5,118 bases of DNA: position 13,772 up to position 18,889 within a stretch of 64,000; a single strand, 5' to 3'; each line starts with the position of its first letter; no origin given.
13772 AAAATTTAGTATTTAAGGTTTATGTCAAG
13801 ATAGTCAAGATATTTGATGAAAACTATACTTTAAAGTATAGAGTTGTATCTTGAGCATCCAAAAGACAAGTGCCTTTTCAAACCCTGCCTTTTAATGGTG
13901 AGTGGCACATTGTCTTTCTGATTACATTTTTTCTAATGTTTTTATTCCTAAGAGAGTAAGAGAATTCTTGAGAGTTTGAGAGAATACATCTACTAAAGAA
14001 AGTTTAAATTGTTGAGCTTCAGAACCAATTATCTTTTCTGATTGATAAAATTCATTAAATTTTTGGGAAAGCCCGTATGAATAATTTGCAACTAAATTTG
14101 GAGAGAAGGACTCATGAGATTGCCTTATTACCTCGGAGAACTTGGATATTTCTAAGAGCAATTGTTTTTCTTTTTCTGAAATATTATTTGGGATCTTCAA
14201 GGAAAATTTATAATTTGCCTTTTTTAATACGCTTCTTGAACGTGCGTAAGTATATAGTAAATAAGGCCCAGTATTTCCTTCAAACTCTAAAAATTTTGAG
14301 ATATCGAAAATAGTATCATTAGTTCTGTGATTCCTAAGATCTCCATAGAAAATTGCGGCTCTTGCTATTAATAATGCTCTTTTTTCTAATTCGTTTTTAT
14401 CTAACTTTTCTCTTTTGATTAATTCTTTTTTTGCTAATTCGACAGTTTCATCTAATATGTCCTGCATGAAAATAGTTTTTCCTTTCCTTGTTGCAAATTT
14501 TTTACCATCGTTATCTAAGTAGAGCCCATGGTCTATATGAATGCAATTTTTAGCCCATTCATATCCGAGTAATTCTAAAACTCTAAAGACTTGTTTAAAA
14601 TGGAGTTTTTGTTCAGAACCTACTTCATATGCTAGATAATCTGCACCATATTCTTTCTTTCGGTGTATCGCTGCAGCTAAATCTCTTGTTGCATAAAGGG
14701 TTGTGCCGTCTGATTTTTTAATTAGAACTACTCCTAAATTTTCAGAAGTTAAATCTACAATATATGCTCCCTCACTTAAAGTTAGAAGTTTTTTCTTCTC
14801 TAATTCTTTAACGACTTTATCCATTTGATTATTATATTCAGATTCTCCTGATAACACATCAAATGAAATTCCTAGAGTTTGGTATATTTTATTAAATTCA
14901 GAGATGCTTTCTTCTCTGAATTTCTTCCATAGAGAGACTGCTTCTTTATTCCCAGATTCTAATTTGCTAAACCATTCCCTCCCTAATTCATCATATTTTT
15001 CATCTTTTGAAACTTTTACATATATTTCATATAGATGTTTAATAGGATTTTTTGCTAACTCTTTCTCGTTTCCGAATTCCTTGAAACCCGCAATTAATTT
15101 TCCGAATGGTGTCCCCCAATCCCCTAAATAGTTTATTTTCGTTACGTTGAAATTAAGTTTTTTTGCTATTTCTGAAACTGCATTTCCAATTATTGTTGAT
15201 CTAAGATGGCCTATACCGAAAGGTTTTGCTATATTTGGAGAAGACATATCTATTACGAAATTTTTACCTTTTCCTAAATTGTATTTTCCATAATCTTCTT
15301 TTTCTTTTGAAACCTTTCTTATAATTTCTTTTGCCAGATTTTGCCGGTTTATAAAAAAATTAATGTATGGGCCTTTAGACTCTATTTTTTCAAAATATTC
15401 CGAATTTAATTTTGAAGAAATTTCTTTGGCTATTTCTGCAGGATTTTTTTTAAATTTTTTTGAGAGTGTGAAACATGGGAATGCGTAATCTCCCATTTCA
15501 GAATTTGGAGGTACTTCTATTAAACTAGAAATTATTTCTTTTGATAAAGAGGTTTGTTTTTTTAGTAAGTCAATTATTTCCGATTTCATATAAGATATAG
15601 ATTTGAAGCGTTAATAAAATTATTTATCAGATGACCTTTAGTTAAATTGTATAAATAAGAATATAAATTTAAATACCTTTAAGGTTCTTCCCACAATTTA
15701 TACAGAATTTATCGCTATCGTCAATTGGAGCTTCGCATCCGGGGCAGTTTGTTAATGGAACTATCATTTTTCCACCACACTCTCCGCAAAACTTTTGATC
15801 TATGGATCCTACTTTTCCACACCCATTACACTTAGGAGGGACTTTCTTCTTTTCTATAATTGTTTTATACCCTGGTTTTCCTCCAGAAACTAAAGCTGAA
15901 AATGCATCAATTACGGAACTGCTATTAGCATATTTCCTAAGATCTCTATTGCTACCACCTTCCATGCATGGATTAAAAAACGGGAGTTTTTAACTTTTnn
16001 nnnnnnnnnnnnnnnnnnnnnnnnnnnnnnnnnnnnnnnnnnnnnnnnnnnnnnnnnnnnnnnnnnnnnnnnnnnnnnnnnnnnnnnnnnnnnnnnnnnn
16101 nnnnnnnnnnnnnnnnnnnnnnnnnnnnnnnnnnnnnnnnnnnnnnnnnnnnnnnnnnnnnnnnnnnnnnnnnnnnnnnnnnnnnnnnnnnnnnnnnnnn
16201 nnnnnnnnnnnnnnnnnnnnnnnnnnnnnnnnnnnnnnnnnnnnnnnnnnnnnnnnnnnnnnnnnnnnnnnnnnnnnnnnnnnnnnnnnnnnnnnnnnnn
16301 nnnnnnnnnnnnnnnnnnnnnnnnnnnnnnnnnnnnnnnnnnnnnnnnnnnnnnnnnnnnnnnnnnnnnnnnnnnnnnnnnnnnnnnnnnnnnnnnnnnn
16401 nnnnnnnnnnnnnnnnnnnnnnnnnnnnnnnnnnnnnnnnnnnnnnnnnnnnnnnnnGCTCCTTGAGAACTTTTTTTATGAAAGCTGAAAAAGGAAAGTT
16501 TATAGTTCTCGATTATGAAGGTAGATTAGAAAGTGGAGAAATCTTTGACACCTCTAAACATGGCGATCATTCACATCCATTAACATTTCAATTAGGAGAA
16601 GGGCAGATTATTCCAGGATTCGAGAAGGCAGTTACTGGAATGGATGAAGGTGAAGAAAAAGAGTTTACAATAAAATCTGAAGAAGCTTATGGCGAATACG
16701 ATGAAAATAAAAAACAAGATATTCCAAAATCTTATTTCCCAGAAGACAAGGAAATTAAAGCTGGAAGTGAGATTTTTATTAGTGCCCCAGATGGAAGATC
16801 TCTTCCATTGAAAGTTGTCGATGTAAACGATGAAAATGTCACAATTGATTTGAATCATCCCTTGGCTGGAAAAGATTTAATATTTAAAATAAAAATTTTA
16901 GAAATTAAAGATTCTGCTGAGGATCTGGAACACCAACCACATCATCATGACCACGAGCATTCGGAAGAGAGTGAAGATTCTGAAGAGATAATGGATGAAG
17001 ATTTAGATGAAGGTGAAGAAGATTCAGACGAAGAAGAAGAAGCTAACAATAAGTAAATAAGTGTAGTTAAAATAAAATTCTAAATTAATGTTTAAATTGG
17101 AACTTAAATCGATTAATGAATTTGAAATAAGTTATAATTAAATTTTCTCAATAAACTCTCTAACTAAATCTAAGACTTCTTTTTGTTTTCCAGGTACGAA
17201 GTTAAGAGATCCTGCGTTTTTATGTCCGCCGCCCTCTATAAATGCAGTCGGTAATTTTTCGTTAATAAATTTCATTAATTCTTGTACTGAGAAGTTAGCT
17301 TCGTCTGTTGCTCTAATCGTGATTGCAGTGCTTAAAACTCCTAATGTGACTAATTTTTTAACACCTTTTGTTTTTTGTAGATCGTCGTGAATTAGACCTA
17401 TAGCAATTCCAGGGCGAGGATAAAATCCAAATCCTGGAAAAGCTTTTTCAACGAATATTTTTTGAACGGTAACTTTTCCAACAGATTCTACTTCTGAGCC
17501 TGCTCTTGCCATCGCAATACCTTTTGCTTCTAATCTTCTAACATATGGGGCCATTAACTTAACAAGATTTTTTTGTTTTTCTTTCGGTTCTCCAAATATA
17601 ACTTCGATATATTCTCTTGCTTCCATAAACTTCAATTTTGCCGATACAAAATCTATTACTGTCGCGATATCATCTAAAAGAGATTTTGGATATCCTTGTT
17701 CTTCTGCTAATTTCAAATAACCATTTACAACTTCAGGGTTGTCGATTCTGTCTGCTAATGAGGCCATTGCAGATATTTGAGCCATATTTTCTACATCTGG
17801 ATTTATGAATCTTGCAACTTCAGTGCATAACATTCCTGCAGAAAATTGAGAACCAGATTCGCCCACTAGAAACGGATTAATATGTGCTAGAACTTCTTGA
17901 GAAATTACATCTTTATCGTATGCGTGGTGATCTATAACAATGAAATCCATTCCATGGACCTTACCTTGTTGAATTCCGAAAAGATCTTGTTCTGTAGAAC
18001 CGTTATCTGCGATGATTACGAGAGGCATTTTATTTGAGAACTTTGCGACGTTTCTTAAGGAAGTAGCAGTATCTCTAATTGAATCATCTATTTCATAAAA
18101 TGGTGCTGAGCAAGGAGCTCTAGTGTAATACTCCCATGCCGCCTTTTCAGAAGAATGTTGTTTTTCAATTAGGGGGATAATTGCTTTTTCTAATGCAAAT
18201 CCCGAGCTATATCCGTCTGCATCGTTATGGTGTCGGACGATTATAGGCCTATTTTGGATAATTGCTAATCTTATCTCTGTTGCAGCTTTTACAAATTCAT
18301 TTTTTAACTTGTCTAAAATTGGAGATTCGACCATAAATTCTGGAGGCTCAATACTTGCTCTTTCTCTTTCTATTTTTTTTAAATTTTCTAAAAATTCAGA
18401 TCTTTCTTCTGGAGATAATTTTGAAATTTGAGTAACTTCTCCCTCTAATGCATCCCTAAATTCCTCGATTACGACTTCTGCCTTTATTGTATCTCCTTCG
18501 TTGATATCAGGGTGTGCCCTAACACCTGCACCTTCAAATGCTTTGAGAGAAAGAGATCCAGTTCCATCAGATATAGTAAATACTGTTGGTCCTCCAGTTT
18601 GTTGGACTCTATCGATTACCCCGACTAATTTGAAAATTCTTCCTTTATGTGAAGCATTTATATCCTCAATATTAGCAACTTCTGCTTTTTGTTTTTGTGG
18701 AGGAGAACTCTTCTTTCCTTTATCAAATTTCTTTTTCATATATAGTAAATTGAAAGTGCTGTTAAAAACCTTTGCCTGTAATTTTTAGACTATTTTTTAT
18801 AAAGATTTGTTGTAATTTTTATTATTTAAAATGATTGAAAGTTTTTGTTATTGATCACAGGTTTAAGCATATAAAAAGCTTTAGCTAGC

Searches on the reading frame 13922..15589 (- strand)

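Call 37: search_protein_families(library=pfam, proteins=[window:13922-15589:-], max_evalue=0.0001)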
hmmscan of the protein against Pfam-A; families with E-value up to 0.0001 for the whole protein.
window:13922-15589:- (555 aa): 3 families
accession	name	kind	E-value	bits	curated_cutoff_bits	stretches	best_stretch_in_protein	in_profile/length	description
PF00750.26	tRNA-synt_1d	-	5.6e-90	302.2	23.3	1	97-429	9-348/349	tRNA synthetases class I (R), catalytic domain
PF05746.21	DALR_1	-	6.5e-28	97.6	22.3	1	444-555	1-117/117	DALR anticodon binding domain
PF03485.21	Arg_tRNA_synt_N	-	3e-20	73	21.5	1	3-80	5-85/85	Arginyl tRNA synthetase N terminal domain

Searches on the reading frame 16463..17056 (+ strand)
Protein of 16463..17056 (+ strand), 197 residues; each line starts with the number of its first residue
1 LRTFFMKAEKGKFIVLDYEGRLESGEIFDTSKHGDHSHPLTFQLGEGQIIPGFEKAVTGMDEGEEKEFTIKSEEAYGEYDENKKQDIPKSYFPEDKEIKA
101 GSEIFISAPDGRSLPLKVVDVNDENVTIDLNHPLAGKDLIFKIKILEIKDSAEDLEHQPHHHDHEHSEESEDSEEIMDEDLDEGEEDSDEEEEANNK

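Call 37: search_protein_families(library=pfam, proteins=[window:16463-17056:+], max_evalue=0.0001)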
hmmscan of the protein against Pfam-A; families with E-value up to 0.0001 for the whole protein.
window:16463-17056:+ (197 aa): 1 family
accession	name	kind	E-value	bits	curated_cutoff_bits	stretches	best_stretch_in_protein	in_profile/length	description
PF00254.34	FKBP_C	-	1.2e-21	77.3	21.1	1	7-90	4-84/94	FKBP-type peptidyl-prolyl cis-trans isomerase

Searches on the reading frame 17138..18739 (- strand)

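Call 11: search_protein_families(library=pfam, proteins=[window:17138-18739:-], max_evalue=0.1)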
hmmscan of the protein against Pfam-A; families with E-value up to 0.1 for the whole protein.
window:17138-18739:- (533 aa): 4 families
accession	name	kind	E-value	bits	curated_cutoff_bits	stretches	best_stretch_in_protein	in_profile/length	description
PF01368.27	DHH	-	3.5e-08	34.2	28.1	1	166-305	2-103/125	DHH family, N-terminal domain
PF01336.31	tRNA_anti-codon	-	5.2e-08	33.1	27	1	37-107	2-74/75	OB-fold nucleic acid binding domain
PF02272.25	DHHA1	-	0.00011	23.1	25.9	1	447-532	18-102/102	DHHA1 domain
PF21262.3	RRP40_S1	-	0.071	13.5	27.1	0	61-92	31-62/83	Exosome complex component RRP40, S1 domain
